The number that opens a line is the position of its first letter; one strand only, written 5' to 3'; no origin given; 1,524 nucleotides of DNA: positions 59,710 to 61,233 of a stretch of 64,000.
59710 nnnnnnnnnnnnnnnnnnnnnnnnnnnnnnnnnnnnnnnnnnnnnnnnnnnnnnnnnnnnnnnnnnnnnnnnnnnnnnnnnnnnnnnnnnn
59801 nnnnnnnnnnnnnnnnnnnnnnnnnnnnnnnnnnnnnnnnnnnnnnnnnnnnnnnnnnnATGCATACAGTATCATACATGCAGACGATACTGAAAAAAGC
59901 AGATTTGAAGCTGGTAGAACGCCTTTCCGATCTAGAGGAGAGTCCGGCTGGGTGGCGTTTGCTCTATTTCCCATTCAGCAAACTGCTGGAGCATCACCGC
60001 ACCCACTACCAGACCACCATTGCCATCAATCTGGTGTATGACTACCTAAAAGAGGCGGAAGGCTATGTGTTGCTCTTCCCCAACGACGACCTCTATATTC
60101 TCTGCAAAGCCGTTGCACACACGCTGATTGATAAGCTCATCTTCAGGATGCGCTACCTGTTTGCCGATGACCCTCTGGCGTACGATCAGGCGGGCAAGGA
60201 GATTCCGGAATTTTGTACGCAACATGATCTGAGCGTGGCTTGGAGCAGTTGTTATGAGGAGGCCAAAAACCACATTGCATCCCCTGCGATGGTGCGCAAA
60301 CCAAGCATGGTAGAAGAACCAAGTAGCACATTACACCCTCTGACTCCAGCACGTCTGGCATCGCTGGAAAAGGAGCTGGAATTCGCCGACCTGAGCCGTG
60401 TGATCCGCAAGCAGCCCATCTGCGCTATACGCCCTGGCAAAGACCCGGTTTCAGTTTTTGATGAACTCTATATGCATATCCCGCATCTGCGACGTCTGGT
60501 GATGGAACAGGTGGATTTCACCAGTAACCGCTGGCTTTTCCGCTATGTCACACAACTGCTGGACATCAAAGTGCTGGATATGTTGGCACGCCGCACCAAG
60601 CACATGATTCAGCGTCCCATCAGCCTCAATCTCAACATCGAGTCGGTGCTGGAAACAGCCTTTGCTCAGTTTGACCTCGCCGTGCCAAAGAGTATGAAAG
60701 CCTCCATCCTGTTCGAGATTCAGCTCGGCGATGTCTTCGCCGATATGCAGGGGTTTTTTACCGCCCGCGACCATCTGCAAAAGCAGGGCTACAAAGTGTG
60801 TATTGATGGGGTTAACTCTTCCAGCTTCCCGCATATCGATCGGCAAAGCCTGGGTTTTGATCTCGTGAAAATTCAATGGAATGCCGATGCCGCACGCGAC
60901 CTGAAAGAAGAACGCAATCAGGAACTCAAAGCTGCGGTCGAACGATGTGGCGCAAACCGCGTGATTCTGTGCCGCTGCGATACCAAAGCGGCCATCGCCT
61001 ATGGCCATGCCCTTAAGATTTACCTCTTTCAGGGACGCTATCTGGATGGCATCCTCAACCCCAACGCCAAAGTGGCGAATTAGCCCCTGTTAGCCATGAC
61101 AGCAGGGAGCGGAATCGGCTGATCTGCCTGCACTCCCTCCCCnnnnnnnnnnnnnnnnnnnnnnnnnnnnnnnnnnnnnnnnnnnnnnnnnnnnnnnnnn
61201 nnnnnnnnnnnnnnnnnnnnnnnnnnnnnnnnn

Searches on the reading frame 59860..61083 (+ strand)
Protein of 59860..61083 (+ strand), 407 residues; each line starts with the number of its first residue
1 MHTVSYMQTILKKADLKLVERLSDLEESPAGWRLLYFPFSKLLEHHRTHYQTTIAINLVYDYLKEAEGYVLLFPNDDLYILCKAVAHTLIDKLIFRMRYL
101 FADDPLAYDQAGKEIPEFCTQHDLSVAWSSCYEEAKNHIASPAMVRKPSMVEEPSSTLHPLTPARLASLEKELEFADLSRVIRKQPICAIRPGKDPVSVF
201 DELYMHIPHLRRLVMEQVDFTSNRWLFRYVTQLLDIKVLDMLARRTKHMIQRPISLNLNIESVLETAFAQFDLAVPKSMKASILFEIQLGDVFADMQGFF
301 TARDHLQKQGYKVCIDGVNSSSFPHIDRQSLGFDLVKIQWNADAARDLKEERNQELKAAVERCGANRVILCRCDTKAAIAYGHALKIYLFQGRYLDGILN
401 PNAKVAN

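Call 3: search_protein_families(library=pfam, proteins=[window:59860-61083:+], max_evalue=1)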
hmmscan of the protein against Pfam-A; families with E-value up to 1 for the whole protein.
window:59860-61083:+ (407 aa): 2 families
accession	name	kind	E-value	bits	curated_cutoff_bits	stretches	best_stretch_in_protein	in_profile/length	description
PF00563.25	EAL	-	6.7e-06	26.1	31.3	1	236-395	69-233/236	EAL domain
PF19184.5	DUF5866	-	0.18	12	25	1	62-95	3-35/74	Family of unknown function (DUF5866)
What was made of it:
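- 60337..61059 (+): Protein C, degenerate EAL-like domain (residues about 160-400). Pfam EAL scores 26.1 bits, below the 31.3 cut-off (call 3).
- On EAL domain (Pfam PF00563), catalytically competent phosphodiesterase: 26.1 bits against a cut-off of 31.3 (call 3). hhalign vs canonical EAL gives 62%, E 7.4e-5.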

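Call 4: search_protein_families(library=ncbifam, proteins=[window:59860-61083:+], max_evalue=1)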
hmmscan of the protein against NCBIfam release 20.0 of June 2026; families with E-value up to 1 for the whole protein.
window:59860-61083:+ (407 aa): 2 families
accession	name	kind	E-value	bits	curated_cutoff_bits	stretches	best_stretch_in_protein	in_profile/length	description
NF008281.1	PRK11059.1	equivalog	0.008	14.5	663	1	234-318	459-547/633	RNase E specificity factor CsrD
TIGR00446.1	nop2p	subfamily_domain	0.036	13.3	210.45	1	345-378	101-134/264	NOL1/NOP2/sun family putative RNA methylase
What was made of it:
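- Closest known: Degenerate GGDEF-EAL tandem proteins: LapD. Same: CsrD is the best, though insignificant, NCBIfam match for C (call 4).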

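Call 8: find_homologous_proteins(query=window:59860-61080:+)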
Query window:59860-61080:+ (407 aa): 539 proteins with E <= 0.001 among 4303 candidates; the best 120 are listed.
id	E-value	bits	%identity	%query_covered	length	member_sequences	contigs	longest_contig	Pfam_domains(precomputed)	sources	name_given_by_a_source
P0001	7.6e-270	913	100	99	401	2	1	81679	PF00563.26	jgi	jgi:hypothetical protein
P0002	6.3e-136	472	50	99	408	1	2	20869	PF00563.26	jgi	-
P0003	7.6e-135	468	49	99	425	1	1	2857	PF00563.26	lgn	-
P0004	1.9e-132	460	50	99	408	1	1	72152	PF00563.26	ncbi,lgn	-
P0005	4.7e-132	459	50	97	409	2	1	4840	PF00563.26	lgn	-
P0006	2.4e-131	457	49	97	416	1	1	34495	PF00563.26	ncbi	-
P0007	9.6e-131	455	49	99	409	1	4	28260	PF00563.26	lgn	-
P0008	6.9e-130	452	50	99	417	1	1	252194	PF00563.26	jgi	jgi:EAL domain-containing protein (putative c-di-GMP-specific phosphodiesterase class I)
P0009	7.4e-130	452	50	99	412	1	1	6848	PF00563.26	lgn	-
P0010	7.7e-130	452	50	99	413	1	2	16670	PF00563.26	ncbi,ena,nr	ncbi:MAG: EAL domain-containing protein [Alphaproteobacteria bacterium]|nr:EAL domain-containing pro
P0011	1.3e-129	451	50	99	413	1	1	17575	-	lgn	-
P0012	1.9e-129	451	49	99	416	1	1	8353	PF00563.26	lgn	-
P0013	6.3e-129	449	50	99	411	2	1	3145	PF00563.26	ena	-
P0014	1.6e-128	447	49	99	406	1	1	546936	PF00563.26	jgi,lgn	jgi:EAL domain-containing protein (putative c-di-GMP-specific phosphodiesterase class I)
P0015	1.6e-127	444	50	99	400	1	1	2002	PF00563.26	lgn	-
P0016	5.8e-127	442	48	99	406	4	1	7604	PF00563.26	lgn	-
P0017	1.2e-126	441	50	99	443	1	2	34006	PF00563.26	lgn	-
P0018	2.0e-126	441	50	99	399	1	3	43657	PF00563.26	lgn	-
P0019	2.5e-126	440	49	99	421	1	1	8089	PF00563.26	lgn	-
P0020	5.2e-126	439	49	99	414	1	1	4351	PF00563.26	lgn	-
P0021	9.2e-126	438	47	99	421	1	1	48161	PF00563.26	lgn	-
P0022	2.1e-125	437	49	99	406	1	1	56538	PF00563.26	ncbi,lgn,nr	ncbi:EAL domain-containing protein [bacterium]|nr:EAL domain-containing protein [bacterium]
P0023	2.7e-125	437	49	99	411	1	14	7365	PF00563.26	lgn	-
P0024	2.8e-125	437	47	99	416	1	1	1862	PF00563.26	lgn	-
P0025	5.5e-125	436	48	99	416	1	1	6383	PF00563.26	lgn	-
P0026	8.9e-125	435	49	99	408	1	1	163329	PF00563.26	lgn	-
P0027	9.3e-125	435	46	98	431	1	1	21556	PF00563.26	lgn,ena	-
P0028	1.0e-124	435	48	99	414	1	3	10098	PF00563.26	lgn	-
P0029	1.6e-124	434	48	99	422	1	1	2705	PF00563.26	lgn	-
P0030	2.9e-124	433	49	97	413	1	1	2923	PF00563.26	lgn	-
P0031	4.3e-124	433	48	99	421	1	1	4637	PF00563.26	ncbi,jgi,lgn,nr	ncbi:MAG: EAL domain-containing protein [Alphaproteobacteria bacterium]|nr:EAL domain-containing pro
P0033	8.5e-124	432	48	99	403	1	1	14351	PF00563.26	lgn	-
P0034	3.4e-123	430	48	99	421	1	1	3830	PF00563.26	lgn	-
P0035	6.3e-123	429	48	99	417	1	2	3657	PF00563.26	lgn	-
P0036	6.7e-123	429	48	99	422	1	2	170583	PF00563.26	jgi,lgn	jgi:EAL domain-containing protein (putative c-di-GMP-specific phosphodiesterase class I)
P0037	9.5e-123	428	47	99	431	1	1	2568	PF00563.26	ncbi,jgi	jgi:hypothetical protein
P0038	2.2e-122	427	48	99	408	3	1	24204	PF00563.26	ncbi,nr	ncbi:MAG: EAL domain-containing protein [Alphaproteobacteria bacterium]|nr:EAL domain-containing pro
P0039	5.9e-122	426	47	99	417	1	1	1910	PF00563.26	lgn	-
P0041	1.1e-121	425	47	99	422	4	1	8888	PF00563.26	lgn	-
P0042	1.4e-121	425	49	99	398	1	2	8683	PF00563.26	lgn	-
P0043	3.3e-121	423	48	99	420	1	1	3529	PF00563.26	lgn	-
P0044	3.6e-121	423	46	99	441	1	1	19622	PF00563.26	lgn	-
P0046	6.0e-121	422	48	99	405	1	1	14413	PF00563.26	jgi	jgi:EAL domain-containing protein (putative c-di-GMP-specific phosphodiesterase class I)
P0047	6.7e-121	422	48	97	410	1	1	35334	PF00563.26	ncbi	-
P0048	1.2e-120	422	48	99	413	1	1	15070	PF00563.26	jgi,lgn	jgi:hypothetical protein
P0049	1.9e-120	421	49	99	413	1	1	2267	PF00563.26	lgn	-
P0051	2.8e-120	420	48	99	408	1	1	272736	PF00563.26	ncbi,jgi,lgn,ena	jgi:EAL domain-containing protein (putative c-di-GMP-specific phosphodiesterase class I)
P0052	3.7e-120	420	47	99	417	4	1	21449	PF00563.26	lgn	-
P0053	5.1e-120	419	46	99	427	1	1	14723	PF00563.26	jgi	jgi:hypothetical protein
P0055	7.2e-120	419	45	99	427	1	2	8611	PF00563.26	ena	-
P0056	7.3e-120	419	47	99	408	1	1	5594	PF00563.26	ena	-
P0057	8.0e-120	419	47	97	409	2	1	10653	PF00563.26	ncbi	-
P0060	2.2e-119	417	47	99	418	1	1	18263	PF00563.26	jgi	-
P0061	2.8e-119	417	48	99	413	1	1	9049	PF00563.26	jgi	jgi:hypothetical protein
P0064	1.2e-118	415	47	99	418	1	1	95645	PF00563.26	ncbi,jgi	jgi:hypothetical protein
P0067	3.6e-118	413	47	99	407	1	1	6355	PF00563.26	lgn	-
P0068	4.1e-118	413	46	99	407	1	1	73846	PF00563.26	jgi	-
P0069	5.0e-118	413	45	99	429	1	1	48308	PF00563.26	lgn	-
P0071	1.1e-117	412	47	99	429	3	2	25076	PF00563.26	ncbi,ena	-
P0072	1.9e-117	411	46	99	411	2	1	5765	PF00563.26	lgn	-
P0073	1.3e-116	408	46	99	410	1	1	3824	PF00563.26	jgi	-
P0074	1.5e-116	408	46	99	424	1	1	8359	PF00563.26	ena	-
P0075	1.9e-116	408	46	99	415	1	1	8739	PF00563.26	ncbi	-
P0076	2.0e-116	408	45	97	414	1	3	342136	PF00563.26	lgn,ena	-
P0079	2.7e-116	407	45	99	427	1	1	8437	PF00563.26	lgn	-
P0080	4.1e-116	407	46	99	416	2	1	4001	PF00563.26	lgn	-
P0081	6.1e-116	406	47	99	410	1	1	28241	PF00563.26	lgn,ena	-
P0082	6.3e-116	406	47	99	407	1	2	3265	PF00563.26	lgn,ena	-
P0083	6.5e-116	406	46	99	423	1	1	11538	PF00563.26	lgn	-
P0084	1.1e-115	405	45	99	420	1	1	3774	PF00563.26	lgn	-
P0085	1.4e-115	405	47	99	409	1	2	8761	PF00563.26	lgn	-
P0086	1.5e-115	405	42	99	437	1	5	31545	PF00563.26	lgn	-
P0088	2.1e-115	404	47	99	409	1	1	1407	PF00563.26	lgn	-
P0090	2.8e-115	404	44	99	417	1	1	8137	PF00563.26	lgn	-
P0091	3.3e-115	404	44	99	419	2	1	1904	PF00563.26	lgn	-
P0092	3.4e-115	404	46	99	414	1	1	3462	PF00563.26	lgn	-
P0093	4.7e-115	403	46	97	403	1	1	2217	PF00563.26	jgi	jgi:EAL domain-containing protein (putative c-di-GMP-specific phosphodiesterase class I)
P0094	6.7e-115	403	45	99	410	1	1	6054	PF00563.26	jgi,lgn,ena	-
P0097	1.5e-114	401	45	99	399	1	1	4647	PF00563.26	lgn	-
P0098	1.6e-114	401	42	99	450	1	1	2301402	-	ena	-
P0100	2.4e-114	401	45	99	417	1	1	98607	PF00563.26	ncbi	-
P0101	3.0e-114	400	45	99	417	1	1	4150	PF00563.26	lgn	-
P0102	4.5e-114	400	45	99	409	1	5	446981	PF00563.26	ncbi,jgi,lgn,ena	jgi:EAL domain-containing protein (putative c-di-GMP-specific phosphodiesterase class I)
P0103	4.9e-114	400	43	99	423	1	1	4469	PF00563.26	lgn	-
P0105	6.9e-114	399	45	99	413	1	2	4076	PF00563.26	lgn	-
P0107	1.2e-113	398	47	97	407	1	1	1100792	-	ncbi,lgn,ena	-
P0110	2.3e-113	398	41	99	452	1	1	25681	PF00563.26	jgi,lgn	-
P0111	2.4e-113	397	45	99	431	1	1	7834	PF00563.26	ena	-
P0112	3.9e-113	397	45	99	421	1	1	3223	PF00563.26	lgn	-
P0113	4.0e-113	397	44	99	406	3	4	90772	PF00563.26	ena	-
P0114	5.4e-113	396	45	99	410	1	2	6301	PF00563.26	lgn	-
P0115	5.9e-113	396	46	99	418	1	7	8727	PF00563.26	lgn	-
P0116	5.9e-113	396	41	99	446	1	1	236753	PF00563.26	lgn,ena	-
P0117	6.6e-113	396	44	99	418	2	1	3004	PF00563.26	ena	-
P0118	7.5e-113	396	44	99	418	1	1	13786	PF00563.26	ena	-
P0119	8.0e-113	396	44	99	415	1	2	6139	PF00563.26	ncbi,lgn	-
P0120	8.9e-113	396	44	99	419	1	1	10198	PF00563.26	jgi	jgi:EAL domain-containing protein (putative c-di-GMP-specific phosphodiesterase class I)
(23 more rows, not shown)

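Call 17: search_solved_structures(query=A1, max_evalue=10, show_alignments=2)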
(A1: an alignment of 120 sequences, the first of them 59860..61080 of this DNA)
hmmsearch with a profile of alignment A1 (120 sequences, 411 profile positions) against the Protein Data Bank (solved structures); distinct sequences matched with E-value up to 10: 3.
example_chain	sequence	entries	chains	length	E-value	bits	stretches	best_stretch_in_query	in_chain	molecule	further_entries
9e5c_5b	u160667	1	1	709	0.97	11.6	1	106-185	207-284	Cilia- and flagella-associated protein 91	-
9olq_A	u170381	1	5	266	1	11.5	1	5-104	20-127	Designed allosteric facilitated dissociation switch AS1 H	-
7pkq_w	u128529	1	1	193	2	10.6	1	98-190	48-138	mS26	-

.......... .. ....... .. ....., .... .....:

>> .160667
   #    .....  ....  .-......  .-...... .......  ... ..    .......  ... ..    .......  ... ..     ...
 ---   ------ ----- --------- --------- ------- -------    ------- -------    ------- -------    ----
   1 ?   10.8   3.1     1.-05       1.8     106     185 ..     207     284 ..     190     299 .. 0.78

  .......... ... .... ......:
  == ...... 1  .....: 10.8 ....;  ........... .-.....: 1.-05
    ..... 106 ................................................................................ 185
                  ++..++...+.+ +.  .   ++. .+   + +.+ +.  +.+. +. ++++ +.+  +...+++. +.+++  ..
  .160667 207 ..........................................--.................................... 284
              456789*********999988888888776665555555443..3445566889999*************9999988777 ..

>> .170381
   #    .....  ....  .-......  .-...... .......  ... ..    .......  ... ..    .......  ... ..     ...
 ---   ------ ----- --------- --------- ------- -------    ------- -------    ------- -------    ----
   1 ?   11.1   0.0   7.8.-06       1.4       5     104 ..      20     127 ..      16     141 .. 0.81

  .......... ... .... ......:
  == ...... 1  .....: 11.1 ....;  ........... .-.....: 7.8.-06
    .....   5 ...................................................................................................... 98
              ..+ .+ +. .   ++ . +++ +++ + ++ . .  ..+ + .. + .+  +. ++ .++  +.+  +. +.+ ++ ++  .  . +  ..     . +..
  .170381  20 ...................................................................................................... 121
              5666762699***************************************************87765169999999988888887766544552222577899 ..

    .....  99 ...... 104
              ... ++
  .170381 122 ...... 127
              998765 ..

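Call 31: predict_structure(alignment_id=A1)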
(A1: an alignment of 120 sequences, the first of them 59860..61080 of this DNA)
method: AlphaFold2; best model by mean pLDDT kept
length: 407 residues; sequences in the alignment: 120
mean_pLDDT: 92.5   pTM: 0.64
mean pLDDT of the five models: 92.5, 92.1, 92.0, 91.7, 91.4
residues with pLDDT >= 90: 350; 70-90: 32; 50-70: 11; < 50: 14
segments of 3 or more residues with pLDDT < 50: 142-154
pLDDT, mean of each block of 10 residues (from residue 1): 78 96 97 98 94 97 97 96 97 98 96 96 98 91 44 66 95 92 96 97 93 88 94 97 94 97 97 97 98 97 98 97 96 97 75 94 97 94 97 94 76
secondary structure, 60 per line:
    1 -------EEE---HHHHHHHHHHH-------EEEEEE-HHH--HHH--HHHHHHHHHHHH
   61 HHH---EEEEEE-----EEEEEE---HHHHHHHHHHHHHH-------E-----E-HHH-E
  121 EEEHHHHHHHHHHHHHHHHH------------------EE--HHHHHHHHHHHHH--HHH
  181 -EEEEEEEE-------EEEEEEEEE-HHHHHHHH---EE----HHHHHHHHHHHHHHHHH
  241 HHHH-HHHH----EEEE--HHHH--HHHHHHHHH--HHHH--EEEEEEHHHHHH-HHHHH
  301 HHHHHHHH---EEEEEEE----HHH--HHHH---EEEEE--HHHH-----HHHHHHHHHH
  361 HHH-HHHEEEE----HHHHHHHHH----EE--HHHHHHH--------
elements in order: E8-10 H14-24 E32-37 H49-63 E67-72 E78-83 H87-100 E120-123 H124-140 H163-175 E182-189 E197-205 H207-214 H224-244 H246-249 E254-257 H260-263 H266-274 H277-280 E283-288 H289-294 H296-308 E312-318 H328-331 E335-339 H342-345 H351-363 E368-371 H376-384 H393-399

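Call 35: fold_search(model_id=the predicted structure, library=pdb)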
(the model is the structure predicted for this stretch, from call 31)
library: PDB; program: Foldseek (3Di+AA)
matches with E <= 10: 1403; with E <= 0.001: 99
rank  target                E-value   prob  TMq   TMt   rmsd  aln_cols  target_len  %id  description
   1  6pwk_A                8.7e-14  1.00  0.46  0.46  12.0       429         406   14  Vibrio cholerae LapD S helix-GGDEF-EAL (bound to c-di-GMP) (released 2019-10-09)
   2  6pwj_B                1.5e-13  1.00  0.43  0.43  15.2       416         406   12  Vibrio cholerae LapD S helix-GGDEF-EAL (apo) (released 2019-10-09)
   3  5xgb                  1.9e-13  1.00  0.41  0.32  14.3       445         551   16  Crystal structure of the PAS-GGDEF-EAL domain of PA0861 from Pseudomonas aeruginosa (released 2017-12-20)
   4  4rnf                  2.3e-13  1.00  0.40  0.39  16.5       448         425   15  PaMorA tandem diguanylate cyclase - mutant phosphodiesterase, apo form (released 2014-11-19)
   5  6pwk_B                3.3e-13  1.00  0.46  0.46  12.0       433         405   13  Vibrio cholerae LapD S helix-GGDEF-EAL (bound to c-di-GMP) (released 2019-10-09)
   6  6pwj_A                9.8e-13  1.00  0.43  0.43  16.6       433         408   12  Vibrio cholerae LapD S helix-GGDEF-EAL (apo) (released 2019-10-09)
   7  5xgd                  1.2e-12  1.00  0.42  0.33  14.1       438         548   17  Crystal structure of the PAS-GGDEF-EAL domain of PA0861 from Pseudomonas aeruginosa in complex with GTP (released 2017-12-20)
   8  5xge                  1.8e-12  1.00  0.45  0.35  14.3       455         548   16  Crystal structure of the PAS-GGDEF-EAL domain of PA0861 from Pseudomonas aeruginosa in complex with cyclic di-GMP (released 2017-12-20)
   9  5m3c_B                2.9e-12  1.00  0.39  0.38  13.3       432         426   14  Structure of the hybrid domain (GGDEF-EAL) of PA0575 from Pseudomonas aeruginosa PAO1 at 2.8 Ang. with GTP and Ca2+ bo (released 2017-12-20)
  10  5m3c_A                6.6e-12  1.00  0.37  0.36  10.9       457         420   13  Structure of the hybrid domain (GGDEF-EAL) of PA0575 from Pseudomonas aeruginosa PAO1 at 2.8 Ang. with GTP and Ca2+ bo (released 2017-12-20)
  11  3pjw                  1.3e-11  1.00  0.41  0.40  16.9       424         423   14  Structure of Pseudomonas fluorescence LapD GGDEF-EAL dual domain, I23 (released 2011-02-09)
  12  9ce0_B                2.4e-11  1.00  0.38  0.22  16.1       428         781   15  DosP Apo Bent form (released 2024-11-20)
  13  9cmf_A                4.5e-11  1.00  0.40  0.23  16.2       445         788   15  Substrate bound DosP (released 2024-11-20)
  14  4rnh                  1.2e-10  1.00  0.39  0.38  17.6       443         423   15  PaMorA tandem diguanylate cyclase - phosphodiesterase, c-di-GMP complex (released 2014-11-19)
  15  9bkv_A                2.1e-10  1.00  0.38  0.22  16.5       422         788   14  DosP R97A bent form (released 2024-11-20)
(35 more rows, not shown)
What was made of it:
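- On GGDEF-EAL tandem architecture: Full-length C aligns with the LapD, PA0861, MorA, PA0575 and FimX tandems over 416-457 columns at E 1e-13 to 1e-11 (call 35).
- Closest known: Degenerate GGDEF-EAL tandem proteins: LapD. Same: Its full-length AF2 model aligns over 416-457 columns with the LapD, PA0861, MorA, PA0575 and FimX structures at E 1e-13 to 1e-11 (call 35).
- In C the domain sits exactly where GGDEF sits in GGDEF-EAL tandems, and the whole protein aligns with them (call 35).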

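Call 63: find_encoding_contigs(protein=P0014, flank=6000, max_places=1)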
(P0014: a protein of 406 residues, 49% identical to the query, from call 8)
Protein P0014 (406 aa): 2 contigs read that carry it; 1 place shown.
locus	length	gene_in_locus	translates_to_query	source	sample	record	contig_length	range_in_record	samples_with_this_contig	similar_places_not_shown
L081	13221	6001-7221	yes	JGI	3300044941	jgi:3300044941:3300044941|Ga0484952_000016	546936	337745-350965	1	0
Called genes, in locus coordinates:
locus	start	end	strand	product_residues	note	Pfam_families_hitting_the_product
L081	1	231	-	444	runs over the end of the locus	PF00749:tRNA-synt_1c, PF19269:Anticodon_2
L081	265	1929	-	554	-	PF00795:CN_hydrolase, PF02540:NAD_synthase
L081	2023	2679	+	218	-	PF00691:OmpA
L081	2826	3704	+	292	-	PF04233:Phage_Mu_F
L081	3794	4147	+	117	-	-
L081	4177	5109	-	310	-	PF01012:ETF, PF00766:ETF_alpha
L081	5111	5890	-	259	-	PF01012:ETF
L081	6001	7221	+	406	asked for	PF00563:EAL (weak)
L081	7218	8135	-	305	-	PF00702:Hydrolase, PF12710:HAD, PF08282:Hydrolase_3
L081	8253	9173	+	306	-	PF01715:IPPT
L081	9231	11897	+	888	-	PF07517:SecA_DEAD, PF21090:P-loop_SecA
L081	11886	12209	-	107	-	PF03091:CutA1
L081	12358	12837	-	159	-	PF00436:SSB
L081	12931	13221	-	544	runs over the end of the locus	PF00005:ABC_tran, PF13555:AAA_29 (faint), PF02463:SMC_N (weak), PF13304:AAA_21 (faint), PF13401:AAA_22 (faint), PF08352:oligo_HPY (faint), PF00005:ABC_tran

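Call 64: find_encoding_contigs(protein=P0107, flank=6000, max_places=1)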
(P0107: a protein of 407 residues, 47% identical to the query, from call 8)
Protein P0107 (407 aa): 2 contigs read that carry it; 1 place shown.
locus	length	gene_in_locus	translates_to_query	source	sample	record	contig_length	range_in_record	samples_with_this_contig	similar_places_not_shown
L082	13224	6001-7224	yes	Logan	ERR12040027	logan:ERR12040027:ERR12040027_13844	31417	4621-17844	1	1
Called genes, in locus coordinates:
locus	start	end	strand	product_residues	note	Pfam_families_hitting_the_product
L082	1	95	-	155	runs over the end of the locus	PF02381:MraZ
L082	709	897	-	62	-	-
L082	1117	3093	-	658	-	PF00275:EPSP_synthase, PF02224:Cytidylate_kin, PF13189:Cytidylate_kin2 (weak)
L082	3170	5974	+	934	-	PF05170:AsmA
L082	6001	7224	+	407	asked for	-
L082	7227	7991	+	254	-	PF06750:A24_N_bact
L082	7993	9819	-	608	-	-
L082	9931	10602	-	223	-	PF00775:Dioxygenase_C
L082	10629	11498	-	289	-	PF00126:HTH_1, PF03466:LysR_substrate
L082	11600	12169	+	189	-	PF00578:AhpC-TSA, PF08534:Redoxin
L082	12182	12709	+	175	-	PF02627:CMD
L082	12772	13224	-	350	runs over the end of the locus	PF00990:GGDEF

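Call 65: find_encoding_contigs(protein=P0098, flank=6000, max_places=1)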
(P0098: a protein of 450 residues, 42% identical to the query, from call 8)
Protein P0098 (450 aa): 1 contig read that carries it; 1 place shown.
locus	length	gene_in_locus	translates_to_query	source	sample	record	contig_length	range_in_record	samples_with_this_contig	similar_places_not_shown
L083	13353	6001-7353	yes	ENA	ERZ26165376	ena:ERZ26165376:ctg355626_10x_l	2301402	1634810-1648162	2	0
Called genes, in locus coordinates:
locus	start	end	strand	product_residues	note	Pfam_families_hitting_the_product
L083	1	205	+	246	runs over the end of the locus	-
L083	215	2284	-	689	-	PF00275:EPSP_synthase, PF02224:Cytidylate_kin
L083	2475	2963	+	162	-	PF09538:FYDLN_acid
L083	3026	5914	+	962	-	PF05170:AsmA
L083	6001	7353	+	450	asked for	-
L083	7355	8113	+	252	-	PF06750:A24_N_bact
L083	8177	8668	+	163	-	PF00731:AIRC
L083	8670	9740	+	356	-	PF22660:RS_preATP-grasp-like, PF02222:ATP-grasp, PF02786:CPSase_L_D2 (weak), PF17769:PurK_C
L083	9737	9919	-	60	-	PF03966:Trm112p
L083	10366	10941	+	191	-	PF03352:Adenine_glyco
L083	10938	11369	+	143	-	PF07370:DUF1489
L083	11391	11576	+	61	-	-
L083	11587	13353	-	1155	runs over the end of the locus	PF02446:Glyco_hydro_77, PF00128:Alpha-amylase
